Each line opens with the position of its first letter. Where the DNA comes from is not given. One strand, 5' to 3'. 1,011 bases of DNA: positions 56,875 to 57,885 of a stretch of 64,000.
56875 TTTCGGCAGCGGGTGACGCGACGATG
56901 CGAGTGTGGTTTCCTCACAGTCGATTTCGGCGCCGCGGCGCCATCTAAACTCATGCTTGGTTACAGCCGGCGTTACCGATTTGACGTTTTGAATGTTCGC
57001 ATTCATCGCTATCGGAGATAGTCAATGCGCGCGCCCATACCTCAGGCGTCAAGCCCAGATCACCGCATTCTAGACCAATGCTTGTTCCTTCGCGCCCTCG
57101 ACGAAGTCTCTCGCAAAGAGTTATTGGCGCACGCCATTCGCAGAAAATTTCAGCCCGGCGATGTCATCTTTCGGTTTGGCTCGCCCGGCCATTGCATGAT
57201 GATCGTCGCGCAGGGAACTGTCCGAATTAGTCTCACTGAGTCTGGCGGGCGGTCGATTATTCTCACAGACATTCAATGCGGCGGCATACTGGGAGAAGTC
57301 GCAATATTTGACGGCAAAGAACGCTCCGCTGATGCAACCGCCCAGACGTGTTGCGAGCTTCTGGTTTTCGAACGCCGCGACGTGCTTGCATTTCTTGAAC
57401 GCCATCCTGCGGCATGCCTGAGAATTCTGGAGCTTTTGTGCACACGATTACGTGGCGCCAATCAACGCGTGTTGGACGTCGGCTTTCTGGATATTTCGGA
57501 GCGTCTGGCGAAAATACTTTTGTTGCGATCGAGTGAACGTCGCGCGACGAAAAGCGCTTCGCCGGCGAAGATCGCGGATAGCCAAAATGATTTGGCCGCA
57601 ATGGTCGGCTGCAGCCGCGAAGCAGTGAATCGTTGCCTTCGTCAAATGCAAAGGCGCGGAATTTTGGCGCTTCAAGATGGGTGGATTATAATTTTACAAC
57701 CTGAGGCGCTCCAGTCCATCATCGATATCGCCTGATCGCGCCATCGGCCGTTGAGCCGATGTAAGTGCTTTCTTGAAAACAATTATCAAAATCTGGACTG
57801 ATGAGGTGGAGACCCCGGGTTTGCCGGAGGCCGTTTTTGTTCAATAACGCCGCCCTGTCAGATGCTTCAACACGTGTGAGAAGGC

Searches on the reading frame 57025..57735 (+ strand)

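Call 85: search_protein_families(library=pfam, proteins=[window:57025-57735:+], max_evalue=0.01)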
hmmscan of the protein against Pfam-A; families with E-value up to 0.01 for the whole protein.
window:57025-57735:+ (236 aa): 7 families
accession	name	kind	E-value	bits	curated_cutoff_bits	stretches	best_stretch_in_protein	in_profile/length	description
PF00027.35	cNMP_binding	-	3.6e-22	78.6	27.5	1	39-127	1-89/89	Cyclic nucleotide-binding domain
PF13545.12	HTH_Crp_2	-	3.5e-15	56.1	27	1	159-231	1-69/70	Crp-like helix-turn-helix domain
PF00325.26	Crp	-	2.3e-05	24.5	21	1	186-213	4-31/32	Bacterial regulatory proteins, crp family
PF25213.1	HVO_A0261_N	-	0.00029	21.1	35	1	166-217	6-57/86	HVO_A0261 N-terminal domain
PF13412.12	HTH_24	-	0.00033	20.6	21.9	1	186-214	19-47/48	Winged helix-turn-helix DNA-binding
PF12802.13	MarR_2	-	0.00078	20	27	0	185-217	21-53/61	MarR family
PF13551.12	HTH_29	-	0.0079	16.7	28.1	0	187-219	15-47/64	Winged helix-turn helix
